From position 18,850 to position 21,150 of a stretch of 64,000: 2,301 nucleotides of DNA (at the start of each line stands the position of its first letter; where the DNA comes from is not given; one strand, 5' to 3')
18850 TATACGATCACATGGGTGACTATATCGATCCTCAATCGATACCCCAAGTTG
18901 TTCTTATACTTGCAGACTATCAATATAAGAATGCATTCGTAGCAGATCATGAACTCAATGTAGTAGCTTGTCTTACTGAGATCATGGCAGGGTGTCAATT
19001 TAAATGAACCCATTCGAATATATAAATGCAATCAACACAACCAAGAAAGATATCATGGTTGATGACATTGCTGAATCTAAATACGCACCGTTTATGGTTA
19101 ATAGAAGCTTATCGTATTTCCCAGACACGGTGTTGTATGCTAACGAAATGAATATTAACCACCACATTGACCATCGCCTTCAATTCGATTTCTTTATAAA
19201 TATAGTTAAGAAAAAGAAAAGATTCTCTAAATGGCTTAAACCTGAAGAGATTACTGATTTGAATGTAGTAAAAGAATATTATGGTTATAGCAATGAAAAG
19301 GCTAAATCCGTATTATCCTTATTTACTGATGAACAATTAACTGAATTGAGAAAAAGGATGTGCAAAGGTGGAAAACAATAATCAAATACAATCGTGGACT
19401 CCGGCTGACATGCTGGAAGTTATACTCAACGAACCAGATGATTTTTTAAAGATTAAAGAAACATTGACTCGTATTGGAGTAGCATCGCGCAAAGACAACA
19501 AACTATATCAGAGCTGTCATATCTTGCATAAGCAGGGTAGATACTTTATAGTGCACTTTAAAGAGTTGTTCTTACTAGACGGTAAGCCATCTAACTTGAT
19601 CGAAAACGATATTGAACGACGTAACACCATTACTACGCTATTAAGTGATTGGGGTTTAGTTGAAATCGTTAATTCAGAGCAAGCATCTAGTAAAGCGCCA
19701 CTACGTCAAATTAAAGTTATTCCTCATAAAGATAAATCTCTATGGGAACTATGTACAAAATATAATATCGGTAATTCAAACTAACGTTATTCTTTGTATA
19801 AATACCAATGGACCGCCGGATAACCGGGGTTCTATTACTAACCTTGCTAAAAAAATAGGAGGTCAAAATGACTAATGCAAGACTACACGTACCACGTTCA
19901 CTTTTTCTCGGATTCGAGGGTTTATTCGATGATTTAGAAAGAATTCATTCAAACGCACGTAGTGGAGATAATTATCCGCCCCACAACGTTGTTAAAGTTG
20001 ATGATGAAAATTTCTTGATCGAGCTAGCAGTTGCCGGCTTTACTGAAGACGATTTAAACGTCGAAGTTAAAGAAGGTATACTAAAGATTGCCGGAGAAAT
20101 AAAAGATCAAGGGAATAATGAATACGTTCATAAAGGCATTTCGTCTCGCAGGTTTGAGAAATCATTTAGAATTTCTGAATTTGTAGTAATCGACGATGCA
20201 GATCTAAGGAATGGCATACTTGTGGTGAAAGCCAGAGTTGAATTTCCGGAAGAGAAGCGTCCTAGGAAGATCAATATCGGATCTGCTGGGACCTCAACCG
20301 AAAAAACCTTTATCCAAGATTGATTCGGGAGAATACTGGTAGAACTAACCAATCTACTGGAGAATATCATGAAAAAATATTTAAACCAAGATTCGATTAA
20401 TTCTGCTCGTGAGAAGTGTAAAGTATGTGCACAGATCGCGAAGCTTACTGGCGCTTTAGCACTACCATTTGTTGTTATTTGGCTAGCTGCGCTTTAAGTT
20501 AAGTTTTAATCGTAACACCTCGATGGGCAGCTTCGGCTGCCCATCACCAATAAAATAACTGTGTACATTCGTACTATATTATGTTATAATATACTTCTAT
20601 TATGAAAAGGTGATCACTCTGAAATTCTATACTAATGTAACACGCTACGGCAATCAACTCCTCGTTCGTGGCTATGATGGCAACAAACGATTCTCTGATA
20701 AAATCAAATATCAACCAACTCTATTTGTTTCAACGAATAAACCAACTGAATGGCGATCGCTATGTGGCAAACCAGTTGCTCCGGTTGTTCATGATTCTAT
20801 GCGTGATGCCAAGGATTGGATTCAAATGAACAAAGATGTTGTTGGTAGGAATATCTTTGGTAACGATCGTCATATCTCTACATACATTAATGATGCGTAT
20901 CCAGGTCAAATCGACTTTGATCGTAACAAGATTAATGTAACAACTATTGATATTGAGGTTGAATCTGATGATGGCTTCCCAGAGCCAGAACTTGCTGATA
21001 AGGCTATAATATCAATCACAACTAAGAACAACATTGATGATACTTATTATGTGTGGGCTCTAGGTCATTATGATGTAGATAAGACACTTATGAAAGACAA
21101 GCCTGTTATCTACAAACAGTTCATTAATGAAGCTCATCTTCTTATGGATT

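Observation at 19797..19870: ROSE-type RNA thermometer upstream of the phage small heat-shock gene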

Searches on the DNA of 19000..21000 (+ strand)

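Call 3: search_rna_families(source=window, start=19300, end=20400, threshold=evalue, max_evalue=10, show_alignments=5)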
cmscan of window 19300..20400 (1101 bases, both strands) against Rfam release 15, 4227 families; matches with E-value up to 10: 3.
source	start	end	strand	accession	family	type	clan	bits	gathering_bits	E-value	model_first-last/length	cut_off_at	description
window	19807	19873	+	RF02523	ROSE_3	Cis-reg; thermoregulator;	-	22.4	43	0.051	1-69/69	no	Repression of heat shock gene expression (ROSE) element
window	19996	20044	+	RF01526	ceN106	Gene; snRNA; snoRNA; CD-box;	-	14.9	60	7.6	1-77/77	no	C. elegans snoRNA ceN106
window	19997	20030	+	RF01122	sR39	Gene; snRNA; snoRNA; CD-box;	-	13.2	50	1.8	1-56/56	no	Small nucleolar RNA sR39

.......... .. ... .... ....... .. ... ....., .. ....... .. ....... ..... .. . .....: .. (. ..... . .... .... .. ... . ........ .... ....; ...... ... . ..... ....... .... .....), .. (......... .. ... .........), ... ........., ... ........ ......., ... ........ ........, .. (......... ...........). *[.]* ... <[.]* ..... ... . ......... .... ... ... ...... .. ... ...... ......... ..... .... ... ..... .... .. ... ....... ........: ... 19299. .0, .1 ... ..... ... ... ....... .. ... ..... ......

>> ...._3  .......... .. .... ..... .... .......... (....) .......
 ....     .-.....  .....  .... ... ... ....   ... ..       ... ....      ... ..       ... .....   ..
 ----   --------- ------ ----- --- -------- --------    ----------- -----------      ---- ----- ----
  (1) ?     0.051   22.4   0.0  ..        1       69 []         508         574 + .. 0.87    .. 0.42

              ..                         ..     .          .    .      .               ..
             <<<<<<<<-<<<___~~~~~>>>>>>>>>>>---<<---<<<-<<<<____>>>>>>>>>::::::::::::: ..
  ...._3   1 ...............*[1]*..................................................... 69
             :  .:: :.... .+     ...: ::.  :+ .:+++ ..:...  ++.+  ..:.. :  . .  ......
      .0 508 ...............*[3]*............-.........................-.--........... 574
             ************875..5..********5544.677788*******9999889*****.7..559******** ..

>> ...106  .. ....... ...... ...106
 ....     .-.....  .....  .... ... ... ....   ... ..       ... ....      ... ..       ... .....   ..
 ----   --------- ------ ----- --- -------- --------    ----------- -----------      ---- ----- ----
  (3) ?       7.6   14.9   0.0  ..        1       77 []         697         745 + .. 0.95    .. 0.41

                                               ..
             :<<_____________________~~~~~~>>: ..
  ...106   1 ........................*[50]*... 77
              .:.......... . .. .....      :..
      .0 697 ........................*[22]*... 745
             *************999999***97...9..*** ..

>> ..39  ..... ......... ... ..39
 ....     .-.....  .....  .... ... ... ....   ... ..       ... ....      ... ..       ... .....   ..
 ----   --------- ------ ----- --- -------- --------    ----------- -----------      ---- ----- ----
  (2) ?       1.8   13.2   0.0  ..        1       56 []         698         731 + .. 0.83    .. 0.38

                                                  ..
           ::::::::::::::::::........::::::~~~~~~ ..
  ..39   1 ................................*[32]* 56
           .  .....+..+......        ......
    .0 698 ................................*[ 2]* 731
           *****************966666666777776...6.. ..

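Call 5: search_dna_similar(query=window:19000-21000:+, collection=phages, mode=distant, max_rows=40)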
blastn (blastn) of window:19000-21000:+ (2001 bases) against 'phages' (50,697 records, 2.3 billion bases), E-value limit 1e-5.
Records with a match: 1174; places in all: 1181; records where one place covers at least 80% of the query: 0.
Best place of each record, by identity: 80-90% 3; 60-80% 1171.
By first word of the organism name: Escherichia 434; Synechococcus 340; Cyanophage 59; Shigella 58; Klebsiella 49; Enterobacteria 38; Yersinia 31; Aeromonas 27; Salmonella 23; Prochlorococcus 20; and 22 more.
By host as written in the record: - 269; Escherichia coli 190; Synechococcus 96; Synechococcus sp. 38; Synechococcus sp. WH7803 21; Synechococcus sp. WH8102 20; Shigella sp. 19; Escherichia coli B 17; and 221 more.
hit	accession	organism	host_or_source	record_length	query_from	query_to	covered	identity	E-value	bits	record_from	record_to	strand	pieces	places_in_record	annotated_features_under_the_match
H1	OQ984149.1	Phage C48C1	-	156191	113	775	33%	68.1%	1e-48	202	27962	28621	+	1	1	translation repressor | clamp loader of DNA polymerase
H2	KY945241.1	Synechococcus phage S-H35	Synechococcus sp. WH8102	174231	125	775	33%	66.4%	3e-36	159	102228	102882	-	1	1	translational repressor of early genes | clamp loader subunit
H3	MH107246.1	Synechococcus phage S-B64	Synechococcus sp. WH8102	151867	125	775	33%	66.4%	3e-36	159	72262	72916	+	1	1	translational repressor of early genes | clamp loader subunit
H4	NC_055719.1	Synechococcus phage S-H35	Synechococcus sp. WH8102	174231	125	775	33%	66.4%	3e-36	159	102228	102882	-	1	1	translation repressor | clamp loader of DNA polymerase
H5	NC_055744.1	Synechococcus phage S-B64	Synechococcus sp. WH8102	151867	125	775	33%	66.4%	3e-36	159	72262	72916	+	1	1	translation repressor | clamp loader of DNA polymerase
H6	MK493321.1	Cyanophage S-RIM4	Synechococcus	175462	125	775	33%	66.2%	1e-34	155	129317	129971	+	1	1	endoribonuclease translational repressor of early genes | clamp loader subunit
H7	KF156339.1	Synechococcus phage S-MbCM25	Synechococcus sp. WH7803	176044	125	775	33%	65.8%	2e-31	144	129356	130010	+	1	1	endoribonuclease | clamp loader subunit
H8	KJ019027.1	Synechococcus phage S-MbCM6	-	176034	125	775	33%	65.8%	2e-31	144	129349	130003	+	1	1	translation repressor | clamp loader subunit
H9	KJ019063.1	Synechococcus phage S-MbCM6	-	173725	125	775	33%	65.8%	2e-31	144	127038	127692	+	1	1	translation repressor | clamp loader subunit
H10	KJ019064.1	Synechococcus phage S-MbCM6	-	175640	125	775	33%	65.8%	2e-31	144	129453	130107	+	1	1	translation repressor | clamp loader subunit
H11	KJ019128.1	Synechococcus phage S-MbCM6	-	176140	125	775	33%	65.8%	2e-31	144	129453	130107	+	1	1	translation repressor | clamp loader subunit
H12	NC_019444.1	Synechococcus phage S-MbCM6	-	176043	125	775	33%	65.5%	1e-28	135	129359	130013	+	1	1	translation repressor | clamp loader of DNA polymerase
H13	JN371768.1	Synechococcus phage S-MbCM6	-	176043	125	775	33%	65.5%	1e-28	135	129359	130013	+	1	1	RegA endoribonuclease | gp62 clamp loader subunit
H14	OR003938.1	Synechococcus phage DSL-LC03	Synechococcus sp.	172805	135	775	32%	64.0%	3e-17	97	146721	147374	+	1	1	translation repressor | clamp loader of DNA polymerase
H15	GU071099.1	Prochlorococcus phage P-RSM4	Prochlorococcus sp. MIT9303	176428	135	737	30%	67.3%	2e-31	144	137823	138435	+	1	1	regA: translational repressor | gp62: clamp loader subunit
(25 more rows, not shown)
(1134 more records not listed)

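Call 10: search_rna_families(sources=[L004, L008, L011, L017, L021, L022, L026, L027, L030, L032, L036, L037, L052, L054, L060, L065, L066, L069, L072, L074], threshold=evalue, max_evalue=1, show_alignments=3)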
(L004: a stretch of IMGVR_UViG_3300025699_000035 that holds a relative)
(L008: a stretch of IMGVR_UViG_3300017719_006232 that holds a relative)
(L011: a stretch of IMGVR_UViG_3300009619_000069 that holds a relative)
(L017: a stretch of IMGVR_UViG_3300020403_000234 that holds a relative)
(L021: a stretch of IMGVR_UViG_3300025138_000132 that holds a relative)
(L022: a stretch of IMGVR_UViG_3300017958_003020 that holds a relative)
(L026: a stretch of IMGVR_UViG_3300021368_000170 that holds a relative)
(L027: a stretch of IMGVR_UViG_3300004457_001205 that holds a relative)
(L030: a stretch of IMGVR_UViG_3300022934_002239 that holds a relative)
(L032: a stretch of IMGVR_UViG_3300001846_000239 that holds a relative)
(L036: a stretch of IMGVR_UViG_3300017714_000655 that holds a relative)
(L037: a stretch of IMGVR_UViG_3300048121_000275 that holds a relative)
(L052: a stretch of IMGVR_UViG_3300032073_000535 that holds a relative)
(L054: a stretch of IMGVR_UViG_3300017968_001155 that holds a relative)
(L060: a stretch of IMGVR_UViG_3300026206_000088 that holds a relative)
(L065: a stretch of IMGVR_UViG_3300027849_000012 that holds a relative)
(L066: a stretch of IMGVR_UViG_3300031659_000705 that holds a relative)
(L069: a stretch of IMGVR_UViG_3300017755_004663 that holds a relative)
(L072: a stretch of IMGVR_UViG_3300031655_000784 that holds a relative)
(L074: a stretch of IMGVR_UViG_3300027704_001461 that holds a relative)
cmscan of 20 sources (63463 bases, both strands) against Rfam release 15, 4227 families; matches with E-value up to 1: 6.
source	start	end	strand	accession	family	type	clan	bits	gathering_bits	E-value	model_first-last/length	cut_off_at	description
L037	1439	1506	+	RF02523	ROSE_3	Cis-reg; thermoregulator;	-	33.5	43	0.0044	1-69/69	no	Repression of heat shock gene expression (ROSE) element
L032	1441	1506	+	RF02523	ROSE_3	Cis-reg; thermoregulator;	-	32.8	43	0.0065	1-69/69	no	Repression of heat shock gene expression (ROSE) element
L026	1441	1506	+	RF02523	ROSE_3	Cis-reg; thermoregulator;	-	32.3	43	0.0085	1-69/69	no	Repression of heat shock gene expression (ROSE) element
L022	1441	1506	+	RF02523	ROSE_3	Cis-reg; thermoregulator;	-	30.4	43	0.026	1-69/69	no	Repression of heat shock gene expression (ROSE) element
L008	1439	1506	+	RF02523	ROSE_3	Cis-reg; thermoregulator;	-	26.4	43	0.27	1-69/69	no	Repression of heat shock gene expression (ROSE) element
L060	1441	1506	+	RF02523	ROSE_3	Cis-reg; thermoregulator;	-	25.3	43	0.51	1-69/69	no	Repression of heat shock gene expression (ROSE) element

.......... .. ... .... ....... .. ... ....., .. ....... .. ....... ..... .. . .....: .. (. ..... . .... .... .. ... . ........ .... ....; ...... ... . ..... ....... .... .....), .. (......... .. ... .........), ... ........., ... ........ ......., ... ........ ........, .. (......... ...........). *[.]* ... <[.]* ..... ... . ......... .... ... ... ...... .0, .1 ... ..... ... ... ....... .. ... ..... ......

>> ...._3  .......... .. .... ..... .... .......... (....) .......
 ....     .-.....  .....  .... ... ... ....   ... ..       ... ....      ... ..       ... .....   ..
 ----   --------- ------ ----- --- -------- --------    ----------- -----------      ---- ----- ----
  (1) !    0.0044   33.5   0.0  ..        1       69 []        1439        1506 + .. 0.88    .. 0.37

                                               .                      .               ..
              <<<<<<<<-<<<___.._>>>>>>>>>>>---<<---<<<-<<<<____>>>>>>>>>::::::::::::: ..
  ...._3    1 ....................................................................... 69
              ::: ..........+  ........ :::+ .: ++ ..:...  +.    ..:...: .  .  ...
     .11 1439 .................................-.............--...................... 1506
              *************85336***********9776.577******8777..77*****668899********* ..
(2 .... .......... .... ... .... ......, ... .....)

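Call 14: build_rna_model(alignment_id=A1)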
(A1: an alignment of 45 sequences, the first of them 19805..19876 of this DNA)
Model R1 built from alignment A1 (45 sequences, 81 columns); structure: RNAalifold consensus.
model positions 72; base pairs 13; branch points 1; effective number of sequences 5.63; information 0.783 bits per position. Calibrated on 0.2 Mb of random sequence (short: E-values are rough).
structure used (alignment columns):
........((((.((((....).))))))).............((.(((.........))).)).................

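Call 15: search_with_rna_model(model_id=R1, sources=[window, L001, L002, L003, L004, L008, L009, L011, L013, L014, L015, L017, L018, L019, L021, L022, L025, L026, L027, L030, L031, L032, L034, L035, L036, L037, L038, L044, L045, L047, L049, L051, L052, L053, L054, L056, L058, L060, L061, L065, L066, L069, L070, L072, L074, L077, L078, L079, L080], make_alignment=true, max_evalue=1)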
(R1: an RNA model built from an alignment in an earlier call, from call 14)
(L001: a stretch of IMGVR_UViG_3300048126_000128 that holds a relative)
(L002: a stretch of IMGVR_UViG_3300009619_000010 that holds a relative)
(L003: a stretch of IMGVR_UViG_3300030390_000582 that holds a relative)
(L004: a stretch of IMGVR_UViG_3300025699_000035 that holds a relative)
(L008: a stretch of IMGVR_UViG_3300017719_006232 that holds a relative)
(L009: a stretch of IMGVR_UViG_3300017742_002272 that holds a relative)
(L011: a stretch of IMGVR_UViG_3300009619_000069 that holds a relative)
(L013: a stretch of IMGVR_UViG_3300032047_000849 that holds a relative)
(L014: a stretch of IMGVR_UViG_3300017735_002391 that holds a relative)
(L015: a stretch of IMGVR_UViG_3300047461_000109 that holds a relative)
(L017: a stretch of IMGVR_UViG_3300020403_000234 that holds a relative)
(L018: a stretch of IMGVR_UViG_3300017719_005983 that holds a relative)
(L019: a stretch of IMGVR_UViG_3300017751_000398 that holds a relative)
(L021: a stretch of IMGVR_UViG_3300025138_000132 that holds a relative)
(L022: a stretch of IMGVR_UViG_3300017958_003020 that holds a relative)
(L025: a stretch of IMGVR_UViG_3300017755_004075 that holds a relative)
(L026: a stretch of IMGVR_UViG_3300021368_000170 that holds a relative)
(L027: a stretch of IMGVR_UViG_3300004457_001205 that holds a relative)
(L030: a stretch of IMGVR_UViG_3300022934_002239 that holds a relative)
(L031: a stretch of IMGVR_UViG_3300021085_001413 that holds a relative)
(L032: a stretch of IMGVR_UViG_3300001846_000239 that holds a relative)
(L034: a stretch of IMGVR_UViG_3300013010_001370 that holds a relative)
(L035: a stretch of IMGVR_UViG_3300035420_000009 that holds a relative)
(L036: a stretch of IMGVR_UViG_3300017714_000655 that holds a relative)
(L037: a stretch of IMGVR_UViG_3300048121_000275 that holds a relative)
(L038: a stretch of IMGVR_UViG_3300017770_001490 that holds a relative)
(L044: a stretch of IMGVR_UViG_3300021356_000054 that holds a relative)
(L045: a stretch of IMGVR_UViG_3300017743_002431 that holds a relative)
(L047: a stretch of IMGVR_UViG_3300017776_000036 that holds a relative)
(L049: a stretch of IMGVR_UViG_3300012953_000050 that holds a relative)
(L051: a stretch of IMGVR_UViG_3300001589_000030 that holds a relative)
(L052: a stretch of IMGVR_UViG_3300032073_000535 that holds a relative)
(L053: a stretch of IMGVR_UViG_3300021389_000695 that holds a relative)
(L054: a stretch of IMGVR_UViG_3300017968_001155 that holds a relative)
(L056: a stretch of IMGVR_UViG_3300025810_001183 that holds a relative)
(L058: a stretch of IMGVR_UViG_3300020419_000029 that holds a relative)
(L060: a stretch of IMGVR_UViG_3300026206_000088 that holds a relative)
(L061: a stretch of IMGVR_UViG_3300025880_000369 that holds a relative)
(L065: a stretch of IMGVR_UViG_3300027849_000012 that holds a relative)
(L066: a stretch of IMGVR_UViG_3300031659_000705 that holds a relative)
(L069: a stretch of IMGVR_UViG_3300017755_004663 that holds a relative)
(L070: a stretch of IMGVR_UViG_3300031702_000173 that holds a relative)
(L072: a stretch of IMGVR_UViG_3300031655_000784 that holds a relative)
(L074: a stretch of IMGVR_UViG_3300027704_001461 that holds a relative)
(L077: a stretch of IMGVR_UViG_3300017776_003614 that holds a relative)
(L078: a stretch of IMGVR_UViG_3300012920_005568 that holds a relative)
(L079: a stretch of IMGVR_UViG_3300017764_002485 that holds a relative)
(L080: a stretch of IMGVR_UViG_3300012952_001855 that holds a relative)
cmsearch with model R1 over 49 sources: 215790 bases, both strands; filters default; matches with E-value up to 1: 53.
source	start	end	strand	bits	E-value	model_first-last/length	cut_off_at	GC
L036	1439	1509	+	84.9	5.3e-18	1-72/72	no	0.38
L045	476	546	+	84.4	7.1e-18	1-72/72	no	0.39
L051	1439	1509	+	83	1.6e-17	1-72/72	no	0.41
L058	1439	1509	+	82.8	1.8e-17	1-72/72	no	0.37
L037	1438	1509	+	82.1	2.6e-17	1-72/72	no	0.36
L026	1440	1509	+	81.8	3.1e-17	1-72/72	no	0.39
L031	1440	1509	+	81.8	3.2e-17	1-72/72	no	0.39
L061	1439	1509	+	81.5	3.8e-17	1-72/72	no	0.39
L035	1440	1509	+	81.1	4.7e-17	1-72/72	no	0.39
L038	1439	1509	+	80.7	5.8e-17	1-72/72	no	0.38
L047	1440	1509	+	80.7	6e-17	1-72/72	no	0.4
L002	1438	1509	+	76.7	5.6e-16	1-72/72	no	0.42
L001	1438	1509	+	74.3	2.2e-15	1-72/72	no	0.4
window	19805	19876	+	72.6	5.8e-15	1-72/72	no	0.42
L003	1438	1509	+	72.5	6e-15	1-72/72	no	0.35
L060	1440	1509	+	72.4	6.4e-15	1-72/72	no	0.4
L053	1440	1509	+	72.4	6.5e-15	1-72/72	no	0.37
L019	1438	1509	+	72.3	6.9e-15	1-72/72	no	0.42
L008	1437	1509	+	71.7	9.6e-15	1-72/72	no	0.36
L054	1442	1509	+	70.4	2.1e-14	1-72/72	no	0.4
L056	1250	1317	+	69.4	3.5e-14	1-72/72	no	0.38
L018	1437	1509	+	69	4.5e-14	1-72/72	no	0.4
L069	1440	1509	+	68.4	6.3e-14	1-72/72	no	0.36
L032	1439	1509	+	68.4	6.4e-14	1-72/72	no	0.39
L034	227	295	+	67.9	8.2e-14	1-72/72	no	0.35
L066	1441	1509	+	67.7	9.1e-14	1-72/72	no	0.38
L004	1435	1509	+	67.7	9.5e-14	1-72/72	no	0.31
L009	1437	1509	+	67.6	1e-13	1-72/72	no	0.4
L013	1436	1509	+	66.3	2.1e-13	1-72/72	no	0.41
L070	1442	1509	+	66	2.4e-13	1-72/72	no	0.38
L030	175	243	+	65.8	2.7e-13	1-72/72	no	0.41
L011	1436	1509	+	65.7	2.9e-13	1-72/72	no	0.42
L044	1441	1509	+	65.4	3.4e-13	1-72/72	no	0.38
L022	1439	1509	+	65.2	3.8e-13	1-72/72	no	0.42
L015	1436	1509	+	65.1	4.1e-13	1-72/72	no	0.42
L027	1285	1356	+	64.2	7e-13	1-72/72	no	0.42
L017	1435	1509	+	62.7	1.6e-12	1-72/72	no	0.37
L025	1438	1509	+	62.5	1.8e-12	1-72/72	no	0.38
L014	1436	1509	+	62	2.4e-12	1-72/72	no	0.43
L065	1444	1509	+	59.9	8e-12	1-72/72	no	0.41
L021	1438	1509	+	59.6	9e-12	1-72/72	no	0.38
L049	1438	1509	+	57.8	2.5e-11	1-72/72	no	0.39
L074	1443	1509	+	54.6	1.6e-10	1-72/72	no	0.43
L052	1443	1509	+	50.9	1.3e-09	1-72/72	no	0.34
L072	1445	1509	+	48.4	5.3e-09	1-72/72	no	0.35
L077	1410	1479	+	36.4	4.6e-06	1-72/72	no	0.26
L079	1410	1479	+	36.4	4.6e-06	1-72/72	no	0.26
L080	1410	1479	+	35.3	8.7e-06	1-72/72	no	0.26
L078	1410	1479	+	34.9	1.1e-05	1-72/72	no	0.26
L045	95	142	-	16.4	0.41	1-72/72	no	0.31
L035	1059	1106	-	15.6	0.61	1-72/72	no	0.31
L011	186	252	+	15.2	0.79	1-72/72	no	0.33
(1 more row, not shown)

Alignment A2: 53 matches aligned to the model, 93 columns, each read 5' to 3' on its own strand. Consensus structure (alignment columns), stored with it:
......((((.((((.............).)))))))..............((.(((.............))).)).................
